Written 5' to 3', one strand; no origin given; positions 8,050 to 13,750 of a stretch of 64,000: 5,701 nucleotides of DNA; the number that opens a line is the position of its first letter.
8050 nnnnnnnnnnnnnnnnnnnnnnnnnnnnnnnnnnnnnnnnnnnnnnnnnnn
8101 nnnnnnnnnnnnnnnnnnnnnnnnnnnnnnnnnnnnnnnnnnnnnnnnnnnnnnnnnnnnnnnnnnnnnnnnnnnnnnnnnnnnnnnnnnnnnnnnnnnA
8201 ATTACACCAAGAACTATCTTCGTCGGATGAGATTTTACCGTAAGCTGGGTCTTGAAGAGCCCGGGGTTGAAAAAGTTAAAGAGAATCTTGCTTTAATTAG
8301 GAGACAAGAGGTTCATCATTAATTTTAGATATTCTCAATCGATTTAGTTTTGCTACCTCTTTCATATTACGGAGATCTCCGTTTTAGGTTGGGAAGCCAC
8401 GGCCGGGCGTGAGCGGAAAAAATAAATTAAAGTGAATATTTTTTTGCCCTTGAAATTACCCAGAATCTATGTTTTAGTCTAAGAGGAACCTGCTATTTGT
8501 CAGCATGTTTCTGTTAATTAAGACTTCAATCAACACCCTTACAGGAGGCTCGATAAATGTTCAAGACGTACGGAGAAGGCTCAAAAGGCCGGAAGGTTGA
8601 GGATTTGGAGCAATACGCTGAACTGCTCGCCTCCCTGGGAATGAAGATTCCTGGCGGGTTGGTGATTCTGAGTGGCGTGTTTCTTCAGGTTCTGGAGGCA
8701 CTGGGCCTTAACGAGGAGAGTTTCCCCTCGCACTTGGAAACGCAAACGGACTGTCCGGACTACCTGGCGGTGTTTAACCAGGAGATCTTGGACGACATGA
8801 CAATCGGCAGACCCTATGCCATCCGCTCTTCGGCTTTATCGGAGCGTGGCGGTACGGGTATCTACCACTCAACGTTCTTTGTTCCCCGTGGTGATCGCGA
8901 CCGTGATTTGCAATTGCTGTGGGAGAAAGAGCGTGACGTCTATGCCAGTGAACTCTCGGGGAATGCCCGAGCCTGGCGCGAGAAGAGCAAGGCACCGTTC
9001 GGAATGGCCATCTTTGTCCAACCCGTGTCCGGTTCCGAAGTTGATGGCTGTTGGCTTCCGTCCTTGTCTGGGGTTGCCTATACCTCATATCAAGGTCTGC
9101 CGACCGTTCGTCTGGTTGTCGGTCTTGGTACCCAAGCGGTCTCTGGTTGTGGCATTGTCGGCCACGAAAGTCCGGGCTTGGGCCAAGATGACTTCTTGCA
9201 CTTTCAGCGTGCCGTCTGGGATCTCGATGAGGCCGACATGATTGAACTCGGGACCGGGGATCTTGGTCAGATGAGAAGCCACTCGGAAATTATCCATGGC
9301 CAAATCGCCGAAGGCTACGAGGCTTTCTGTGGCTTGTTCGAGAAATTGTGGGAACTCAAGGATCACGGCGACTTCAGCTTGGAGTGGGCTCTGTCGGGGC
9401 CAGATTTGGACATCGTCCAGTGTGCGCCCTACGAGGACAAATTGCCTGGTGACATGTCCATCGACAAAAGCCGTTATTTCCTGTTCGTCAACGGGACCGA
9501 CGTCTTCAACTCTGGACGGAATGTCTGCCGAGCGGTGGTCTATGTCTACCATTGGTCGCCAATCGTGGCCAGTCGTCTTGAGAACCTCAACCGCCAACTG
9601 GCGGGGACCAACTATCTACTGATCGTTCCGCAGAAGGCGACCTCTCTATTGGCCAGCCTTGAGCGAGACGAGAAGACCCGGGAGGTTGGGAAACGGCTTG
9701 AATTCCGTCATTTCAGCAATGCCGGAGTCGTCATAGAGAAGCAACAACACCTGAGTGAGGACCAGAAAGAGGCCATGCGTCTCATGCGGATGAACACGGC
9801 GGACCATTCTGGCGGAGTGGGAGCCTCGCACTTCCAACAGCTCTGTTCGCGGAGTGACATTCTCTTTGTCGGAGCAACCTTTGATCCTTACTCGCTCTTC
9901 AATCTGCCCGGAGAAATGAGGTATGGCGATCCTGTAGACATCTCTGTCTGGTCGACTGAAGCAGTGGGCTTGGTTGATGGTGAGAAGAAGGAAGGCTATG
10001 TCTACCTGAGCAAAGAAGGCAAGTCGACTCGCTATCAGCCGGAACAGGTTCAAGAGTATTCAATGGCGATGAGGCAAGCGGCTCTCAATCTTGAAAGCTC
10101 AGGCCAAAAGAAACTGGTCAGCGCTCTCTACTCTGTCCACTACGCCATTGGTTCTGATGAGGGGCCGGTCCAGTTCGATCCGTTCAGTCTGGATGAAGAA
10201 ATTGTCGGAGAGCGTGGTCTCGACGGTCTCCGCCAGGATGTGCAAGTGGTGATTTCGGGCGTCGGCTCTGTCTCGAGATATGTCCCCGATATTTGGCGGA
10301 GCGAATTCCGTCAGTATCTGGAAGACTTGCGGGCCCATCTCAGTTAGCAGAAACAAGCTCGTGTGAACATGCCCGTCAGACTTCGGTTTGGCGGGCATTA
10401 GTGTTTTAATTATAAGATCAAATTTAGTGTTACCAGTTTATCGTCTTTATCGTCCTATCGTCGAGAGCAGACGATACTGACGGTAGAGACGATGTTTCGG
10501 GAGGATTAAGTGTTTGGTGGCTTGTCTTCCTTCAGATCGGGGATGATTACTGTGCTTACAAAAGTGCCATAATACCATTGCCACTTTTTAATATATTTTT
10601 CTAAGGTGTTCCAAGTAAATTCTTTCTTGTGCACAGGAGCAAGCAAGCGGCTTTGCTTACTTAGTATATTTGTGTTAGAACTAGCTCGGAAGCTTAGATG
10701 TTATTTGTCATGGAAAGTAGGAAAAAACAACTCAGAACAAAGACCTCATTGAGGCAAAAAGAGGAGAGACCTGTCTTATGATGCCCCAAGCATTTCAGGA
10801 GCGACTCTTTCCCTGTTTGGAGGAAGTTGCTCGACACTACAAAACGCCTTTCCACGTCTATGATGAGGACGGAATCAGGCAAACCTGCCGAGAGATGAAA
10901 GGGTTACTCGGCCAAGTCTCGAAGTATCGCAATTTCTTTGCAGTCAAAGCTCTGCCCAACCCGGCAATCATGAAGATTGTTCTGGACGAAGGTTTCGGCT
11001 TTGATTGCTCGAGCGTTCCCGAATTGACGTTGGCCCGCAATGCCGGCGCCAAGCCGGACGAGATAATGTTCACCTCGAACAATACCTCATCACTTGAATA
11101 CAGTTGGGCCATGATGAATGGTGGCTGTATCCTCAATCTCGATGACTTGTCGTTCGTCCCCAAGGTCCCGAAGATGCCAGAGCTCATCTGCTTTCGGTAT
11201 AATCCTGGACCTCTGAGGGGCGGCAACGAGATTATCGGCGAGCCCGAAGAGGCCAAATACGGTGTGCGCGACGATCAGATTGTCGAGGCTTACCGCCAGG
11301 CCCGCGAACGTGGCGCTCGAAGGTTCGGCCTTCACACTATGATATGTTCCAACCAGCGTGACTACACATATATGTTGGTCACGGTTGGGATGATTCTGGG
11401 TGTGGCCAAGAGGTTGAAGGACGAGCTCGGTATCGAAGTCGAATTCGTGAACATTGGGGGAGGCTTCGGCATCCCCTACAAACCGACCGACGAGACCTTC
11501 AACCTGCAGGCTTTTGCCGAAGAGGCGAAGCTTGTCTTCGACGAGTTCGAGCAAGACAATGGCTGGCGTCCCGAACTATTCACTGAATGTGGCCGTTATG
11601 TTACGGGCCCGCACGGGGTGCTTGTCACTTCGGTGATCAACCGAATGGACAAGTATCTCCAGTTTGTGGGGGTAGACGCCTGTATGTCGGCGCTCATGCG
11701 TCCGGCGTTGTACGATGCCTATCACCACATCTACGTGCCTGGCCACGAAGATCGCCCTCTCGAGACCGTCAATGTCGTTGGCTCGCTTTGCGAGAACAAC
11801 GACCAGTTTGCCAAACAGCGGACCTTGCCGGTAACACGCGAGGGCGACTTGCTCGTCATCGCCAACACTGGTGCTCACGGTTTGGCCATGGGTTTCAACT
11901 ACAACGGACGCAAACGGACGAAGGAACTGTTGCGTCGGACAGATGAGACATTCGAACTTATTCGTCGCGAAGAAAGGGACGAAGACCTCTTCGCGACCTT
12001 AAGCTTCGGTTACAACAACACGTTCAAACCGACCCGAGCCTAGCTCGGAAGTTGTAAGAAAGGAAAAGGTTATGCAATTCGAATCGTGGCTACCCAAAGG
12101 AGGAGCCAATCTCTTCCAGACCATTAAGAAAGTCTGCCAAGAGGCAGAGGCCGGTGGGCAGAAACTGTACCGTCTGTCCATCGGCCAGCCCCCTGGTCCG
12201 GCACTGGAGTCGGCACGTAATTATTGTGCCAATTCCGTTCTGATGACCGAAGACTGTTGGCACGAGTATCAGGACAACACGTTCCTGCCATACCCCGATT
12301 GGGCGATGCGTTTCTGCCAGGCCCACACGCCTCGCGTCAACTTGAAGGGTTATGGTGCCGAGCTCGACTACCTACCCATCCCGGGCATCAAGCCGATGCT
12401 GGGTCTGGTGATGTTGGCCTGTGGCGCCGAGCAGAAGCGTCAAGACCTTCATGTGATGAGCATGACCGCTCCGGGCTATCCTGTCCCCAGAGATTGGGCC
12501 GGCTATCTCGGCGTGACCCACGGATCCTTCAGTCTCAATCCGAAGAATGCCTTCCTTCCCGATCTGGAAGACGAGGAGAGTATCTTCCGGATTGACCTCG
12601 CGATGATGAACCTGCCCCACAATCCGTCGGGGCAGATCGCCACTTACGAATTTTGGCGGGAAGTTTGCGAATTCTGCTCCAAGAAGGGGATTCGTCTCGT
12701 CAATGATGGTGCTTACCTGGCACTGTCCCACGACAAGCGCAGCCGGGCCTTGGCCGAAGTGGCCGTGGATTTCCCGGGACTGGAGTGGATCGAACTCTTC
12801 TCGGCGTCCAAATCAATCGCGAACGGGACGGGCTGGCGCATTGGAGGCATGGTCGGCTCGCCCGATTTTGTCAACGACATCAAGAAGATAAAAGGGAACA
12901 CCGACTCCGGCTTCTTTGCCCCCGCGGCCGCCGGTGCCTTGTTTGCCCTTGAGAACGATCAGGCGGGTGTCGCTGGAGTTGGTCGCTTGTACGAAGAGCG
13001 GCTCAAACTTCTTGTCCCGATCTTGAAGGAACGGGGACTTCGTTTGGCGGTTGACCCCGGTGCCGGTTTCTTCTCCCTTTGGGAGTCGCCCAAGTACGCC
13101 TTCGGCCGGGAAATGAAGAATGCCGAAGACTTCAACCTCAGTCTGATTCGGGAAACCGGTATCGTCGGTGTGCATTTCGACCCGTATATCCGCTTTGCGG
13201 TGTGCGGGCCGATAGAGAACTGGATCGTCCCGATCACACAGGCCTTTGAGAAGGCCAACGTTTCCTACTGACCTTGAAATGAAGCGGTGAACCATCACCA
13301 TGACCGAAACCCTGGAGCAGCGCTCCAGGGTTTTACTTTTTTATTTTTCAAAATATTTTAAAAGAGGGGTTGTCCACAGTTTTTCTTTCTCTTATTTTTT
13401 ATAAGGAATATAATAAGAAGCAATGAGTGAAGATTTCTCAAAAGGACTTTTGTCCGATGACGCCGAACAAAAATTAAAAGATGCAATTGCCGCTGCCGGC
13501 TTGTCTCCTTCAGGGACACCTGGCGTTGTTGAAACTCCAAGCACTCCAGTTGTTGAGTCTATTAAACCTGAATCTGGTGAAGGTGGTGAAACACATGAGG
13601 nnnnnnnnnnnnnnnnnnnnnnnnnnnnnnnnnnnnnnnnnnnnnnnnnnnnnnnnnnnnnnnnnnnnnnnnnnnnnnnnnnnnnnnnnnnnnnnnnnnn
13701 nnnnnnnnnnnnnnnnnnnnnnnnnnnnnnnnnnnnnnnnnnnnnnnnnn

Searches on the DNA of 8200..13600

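Call 41: search_rna_families(source=window, start=8200, end=13600, threshold=evalue, max_evalue=1)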
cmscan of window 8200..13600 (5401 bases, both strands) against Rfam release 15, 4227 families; matches with E-value up to 1: 1.
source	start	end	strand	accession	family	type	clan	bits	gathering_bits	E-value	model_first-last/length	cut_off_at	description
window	13305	13399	-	RF04178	BTnc005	Gene; sRNA;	-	20.8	174.8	0.17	1-205/205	no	Bacteroides sRNA BTnc005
